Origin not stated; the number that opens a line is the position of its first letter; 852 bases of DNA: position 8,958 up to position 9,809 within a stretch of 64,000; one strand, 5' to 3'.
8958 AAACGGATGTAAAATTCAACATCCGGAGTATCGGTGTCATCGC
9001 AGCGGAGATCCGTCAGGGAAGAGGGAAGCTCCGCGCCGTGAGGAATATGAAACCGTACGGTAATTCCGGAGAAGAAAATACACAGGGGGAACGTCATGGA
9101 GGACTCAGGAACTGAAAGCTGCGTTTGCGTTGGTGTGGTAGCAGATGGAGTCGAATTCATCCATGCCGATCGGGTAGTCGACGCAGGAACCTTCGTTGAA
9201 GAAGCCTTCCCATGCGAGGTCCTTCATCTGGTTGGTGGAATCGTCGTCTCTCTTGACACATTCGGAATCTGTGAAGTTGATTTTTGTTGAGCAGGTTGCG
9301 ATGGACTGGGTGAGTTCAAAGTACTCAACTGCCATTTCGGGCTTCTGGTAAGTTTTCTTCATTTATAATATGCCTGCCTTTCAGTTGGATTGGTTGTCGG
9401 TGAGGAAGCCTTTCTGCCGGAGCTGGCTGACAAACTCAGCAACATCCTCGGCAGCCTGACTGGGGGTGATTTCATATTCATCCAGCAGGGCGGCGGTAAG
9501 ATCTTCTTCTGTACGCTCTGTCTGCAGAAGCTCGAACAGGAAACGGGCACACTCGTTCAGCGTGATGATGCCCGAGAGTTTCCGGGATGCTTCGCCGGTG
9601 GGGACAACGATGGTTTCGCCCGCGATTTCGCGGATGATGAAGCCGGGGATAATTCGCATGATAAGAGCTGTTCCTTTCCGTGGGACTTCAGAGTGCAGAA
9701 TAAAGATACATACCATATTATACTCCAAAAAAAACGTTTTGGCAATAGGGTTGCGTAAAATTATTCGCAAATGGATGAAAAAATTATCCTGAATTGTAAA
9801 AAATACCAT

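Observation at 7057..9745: Compact RiPP-like operon: PqqD RRE, 85-aa peptide, HprK-like kinase and radical SAM/SPASM enzyme, with no cyclase, protease or exporter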

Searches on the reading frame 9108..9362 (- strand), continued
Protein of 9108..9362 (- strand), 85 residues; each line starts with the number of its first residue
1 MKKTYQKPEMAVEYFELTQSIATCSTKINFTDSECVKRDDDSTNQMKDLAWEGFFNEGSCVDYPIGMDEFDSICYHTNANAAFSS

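Call 49: find_encoding_contigs(protein=P0225, flank=10000, max_places=1)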
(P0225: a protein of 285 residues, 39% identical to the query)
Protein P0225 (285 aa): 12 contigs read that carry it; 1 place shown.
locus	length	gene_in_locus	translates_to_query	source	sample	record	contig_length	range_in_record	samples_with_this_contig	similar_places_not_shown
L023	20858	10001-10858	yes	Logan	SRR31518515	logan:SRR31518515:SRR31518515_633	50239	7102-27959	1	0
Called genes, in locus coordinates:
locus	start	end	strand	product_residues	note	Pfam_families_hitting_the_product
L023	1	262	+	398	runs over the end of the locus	-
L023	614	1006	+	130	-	PF13384:HTH_23 (weak)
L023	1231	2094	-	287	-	PF01510:Amidase_2, PF19087:DUF5776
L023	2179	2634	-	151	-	PF00436:SSB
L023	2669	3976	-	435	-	PF00772:DnaB, PF13481:AAA_25, PF03796:DnaB_C, PF06745:ATPase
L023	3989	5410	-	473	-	-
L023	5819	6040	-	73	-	PF07872:DUF1659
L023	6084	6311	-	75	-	PF11148:DUF2922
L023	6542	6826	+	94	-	PF08765:Mor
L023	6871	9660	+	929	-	-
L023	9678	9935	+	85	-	-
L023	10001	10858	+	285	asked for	PF27840:ScmC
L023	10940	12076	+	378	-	PF04055:Radical_SAM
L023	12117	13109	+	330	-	-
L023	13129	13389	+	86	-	PF05402:PqqD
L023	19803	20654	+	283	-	PF27840:ScmC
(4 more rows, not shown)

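Call 65: search_protein_representatives(alignment_id=A1)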
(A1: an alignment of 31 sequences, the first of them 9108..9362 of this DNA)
Query: 31 sequences, 85 profile positions. Proteins with E-value up to 0.001 (for the whole library): 229; up to 1e-10: 77; up to 1e-30: 4. The best 150 are listed.
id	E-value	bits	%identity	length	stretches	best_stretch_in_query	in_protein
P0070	4.8e-37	142.1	-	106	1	1-85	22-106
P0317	3.3e-34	133.0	-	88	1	1-85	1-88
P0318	2.2e-32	127.1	-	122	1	1-85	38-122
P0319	6.8e-31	122.4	-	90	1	1-85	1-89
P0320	6.9e-27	109.5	-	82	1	3-85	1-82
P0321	1.1e-26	108.9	-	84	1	1-85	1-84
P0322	5.4e-26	106.7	-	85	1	1-85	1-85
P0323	1.2e-25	105.6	-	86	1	2-85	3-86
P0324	1.4e-25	105.3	-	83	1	9-85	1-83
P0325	2.7e-25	104.4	-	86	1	1-85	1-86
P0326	4.6e-25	103.7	-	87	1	1-85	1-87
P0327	4.8e-25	103.6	-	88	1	1-85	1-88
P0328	5.2e-25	103.5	-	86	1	1-85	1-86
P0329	7.8e-25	102.9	-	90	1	1-85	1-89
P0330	1.5e-24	102.1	-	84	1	1-85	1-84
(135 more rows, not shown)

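Call 71: predict_structure(alignment_id=A7)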
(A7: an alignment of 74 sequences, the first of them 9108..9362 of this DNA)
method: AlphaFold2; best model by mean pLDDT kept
length: 85 residues; sequences in the alignment: 74
mean_pLDDT: 63.1   pTM: 0.43
mean pLDDT of the five models: 63.1, 53.6, 51.8, 51.3, 50.0
residues with pLDDT >= 90: 0; 70-90: 31; 50-70: 45; < 50: 9
segments of 3 or more residues with pLDDT < 50: 79-85
pLDDT, mean of each block of 10 residues (from residue 1): 67 69 55 73 75 63 55 56 44
secondary structure, 60 per line:
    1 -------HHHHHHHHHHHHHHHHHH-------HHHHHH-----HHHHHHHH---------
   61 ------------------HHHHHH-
elements in order: H8-25 H33-38 H44-51 H79-84

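Call 78: find_encoding_contigs(protein=P0280, flank=10000, max_places=1)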
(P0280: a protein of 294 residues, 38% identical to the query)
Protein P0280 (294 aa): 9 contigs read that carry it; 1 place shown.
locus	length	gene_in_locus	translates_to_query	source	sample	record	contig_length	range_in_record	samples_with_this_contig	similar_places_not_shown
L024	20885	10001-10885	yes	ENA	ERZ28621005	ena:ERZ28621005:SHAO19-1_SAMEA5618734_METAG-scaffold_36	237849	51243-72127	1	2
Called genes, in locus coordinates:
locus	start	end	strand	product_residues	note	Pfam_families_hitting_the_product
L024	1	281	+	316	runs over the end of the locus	-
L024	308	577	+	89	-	-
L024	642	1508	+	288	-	PF27840:ScmC (weak)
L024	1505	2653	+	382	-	PF04055:Radical_SAM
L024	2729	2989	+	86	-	PF05402:PqqD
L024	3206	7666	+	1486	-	PF22666:Glyco_hydro_2_N2 (weak), PF02837:Glyco_hydro_2_N, PF00703:Glyco_hydro_2, PF02836:Glyco_hydro_2_C, PF16355:DUF4982, PF18565:Glyco_hydro2_C5, PF07532:Big_4, PF07554:FIVAR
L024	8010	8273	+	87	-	PF05402:PqqD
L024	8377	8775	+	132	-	-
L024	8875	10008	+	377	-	PF04055:Radical_SAM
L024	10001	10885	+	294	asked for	PF27840:ScmC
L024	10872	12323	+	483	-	PF27757:Competence-induced_Ccs4_N (weak), PF13231:PMT_2 (weak)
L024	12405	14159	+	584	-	PF00664:ABC_membrane, PF02463:SMC_N (weak), PF00005:ABC_tran, PF13304:AAA_21 (faint)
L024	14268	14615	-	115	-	-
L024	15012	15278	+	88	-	PF05402:PqqD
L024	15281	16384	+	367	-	PF04055:Radical_SAM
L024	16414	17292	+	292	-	PF27840:ScmC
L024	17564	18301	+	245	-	PF17936:Big_6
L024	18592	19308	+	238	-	PF17936:Big_6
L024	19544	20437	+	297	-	PF00149:Metallophos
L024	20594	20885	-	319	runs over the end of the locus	PF03816:LytR_cpsA_psr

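Call 79: find_encoding_contigs(protein=P0233, flank=10000, max_places=1)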
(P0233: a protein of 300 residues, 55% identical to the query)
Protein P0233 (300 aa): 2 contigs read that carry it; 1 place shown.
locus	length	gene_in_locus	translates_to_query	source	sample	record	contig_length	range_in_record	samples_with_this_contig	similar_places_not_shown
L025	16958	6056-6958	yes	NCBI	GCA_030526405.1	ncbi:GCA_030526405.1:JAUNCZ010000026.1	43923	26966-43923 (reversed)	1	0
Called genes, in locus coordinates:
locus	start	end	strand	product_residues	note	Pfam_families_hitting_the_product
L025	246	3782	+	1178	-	-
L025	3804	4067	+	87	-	-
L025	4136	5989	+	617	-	PF22669:Exo_endo_phos2 (faint)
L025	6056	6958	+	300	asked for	PF27840:ScmC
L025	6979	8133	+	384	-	PF04055:Radical_SAM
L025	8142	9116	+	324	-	-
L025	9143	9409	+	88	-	PF05402:PqqD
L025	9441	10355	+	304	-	PF16403:Bact_surface_Ig-like (faint)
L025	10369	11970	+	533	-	-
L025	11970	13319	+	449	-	PF02706:Wzz (weak), PF01656:CbiA, PF10609:ParA, PF13614:AAA_31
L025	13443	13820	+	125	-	-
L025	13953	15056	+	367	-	PF04055:Radical_SAM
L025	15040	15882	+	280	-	PF27840:ScmC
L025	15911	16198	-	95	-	PF05402:PqqD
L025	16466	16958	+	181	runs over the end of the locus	-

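Call 82: search_protein_families(library=pfam, proteins=[P0197, L001:6484-7419:-], max_evalue=10)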
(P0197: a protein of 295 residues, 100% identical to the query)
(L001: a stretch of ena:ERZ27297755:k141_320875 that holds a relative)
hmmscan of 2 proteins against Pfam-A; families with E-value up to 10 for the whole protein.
P0197 (295 aa): 0 families

L001:6484-7419:- (312 aa): 9 families
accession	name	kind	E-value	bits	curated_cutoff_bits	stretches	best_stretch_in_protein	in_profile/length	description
PF13624.11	SurA_N_3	-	0.029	14.7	27.2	1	6-89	8-86/162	SurA-like N-terminal domain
PF22251.1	PFF1_TM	-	0.046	13.7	32.3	1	11-126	106-223/300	Vacuolar membrane protease, transmembrane domain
PF13623.11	SurA_N_2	-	0.063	13.6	28.5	1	6-75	7-74/145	SurA-like N-terminal domain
PF14250.11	AbrB-like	-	0.1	13.2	25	1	239-295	7-63/70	AbrB-like transcriptional regulator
PF14155.11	DUF4307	-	0.12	12.8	27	1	6-54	3-52/111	Domain of unknown function (DUF4307)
PF13786.12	DUF4179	-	0.26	12.2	30.1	1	4-58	5-59/94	Domain of unknown function (DUF4179)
PF06589.16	CRA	-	0.27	11.7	26.6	1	6-94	2-87/123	Circumsporozoite-related antigen (CRA)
PF08391.16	Ly49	-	0.52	11.3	31.5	1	8-99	9-104/119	Ly49-like protein, N-terminal region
PF09716.15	ETRAMP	-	3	8.3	29.1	1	2-26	47-72/81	Malarial early transcribed membrane protein (ETRAMP)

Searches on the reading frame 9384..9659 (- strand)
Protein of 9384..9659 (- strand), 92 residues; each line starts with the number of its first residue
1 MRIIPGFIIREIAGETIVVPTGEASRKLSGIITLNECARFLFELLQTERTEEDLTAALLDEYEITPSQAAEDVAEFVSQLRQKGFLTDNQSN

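Call 6: search_protein_families(library=pfam, proteins=[window:9384-9659:-], max_evalue=0.1)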
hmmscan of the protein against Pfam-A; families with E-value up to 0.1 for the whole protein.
window:9384-9659:- (92 aa): 1 family
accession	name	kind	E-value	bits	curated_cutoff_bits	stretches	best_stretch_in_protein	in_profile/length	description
PF05402.18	PqqD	-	5.2e-18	65.6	23.4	1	15-86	1-67/67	Coenzyme PQQ synthesis protein D (PqqD)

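Call 7: search_protein_families(library=ncbifam, proteins=[window:9384-9659:-], max_evalue=0.1)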
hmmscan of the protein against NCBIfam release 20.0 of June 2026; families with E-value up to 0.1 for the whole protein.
window:9384-9659:- (92 aa): 8 families
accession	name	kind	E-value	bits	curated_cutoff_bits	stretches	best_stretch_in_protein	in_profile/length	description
NF033530.1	lasso_PqqD_Strm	exception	6.2e-08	32.7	70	1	33-84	25-76/78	lasso peptide biosynthesis PqqD family chaperone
TIGR03859.1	PQQ_PqqD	equivalog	1.7e-06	27.8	46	1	30-86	25-80/81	pyrroloquinoline quinone biosynthesis peptide chaperone PqqD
NF033536.1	lasso_PqqD_Bac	exception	1.3e-05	25.3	80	1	39-85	39-85/88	lasso peptide biosynthesis PqqD family chaperone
TIGR04248.1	SCM_PqqD_rel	equivalog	0.00016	21.8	100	1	33-85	28-80/84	SynChlorMet cassette protein ScmD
TIGR04302.1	geo_PqqD_fam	equivalog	0.00049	20.5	100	1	32-86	47-100/102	GeoRSP system PqqD family peptide chaperone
NF002535.0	PRK02079.1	equivalog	0.002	17.9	101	1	30-86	34-89/92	pyrroloquinoline quinone biosynthesis peptide chaperone PqqD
NF050145.1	RiPP_RRE_HvfC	equivalog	0.0032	17.4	142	1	32-87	179-235/237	HvfC family RiPP maturation protein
TIGR04353.1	PqqD_rel_X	equivalog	0.0056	17.6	35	1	34-86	18-73/74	HPr-rel-A system PqqD family peptide chaperone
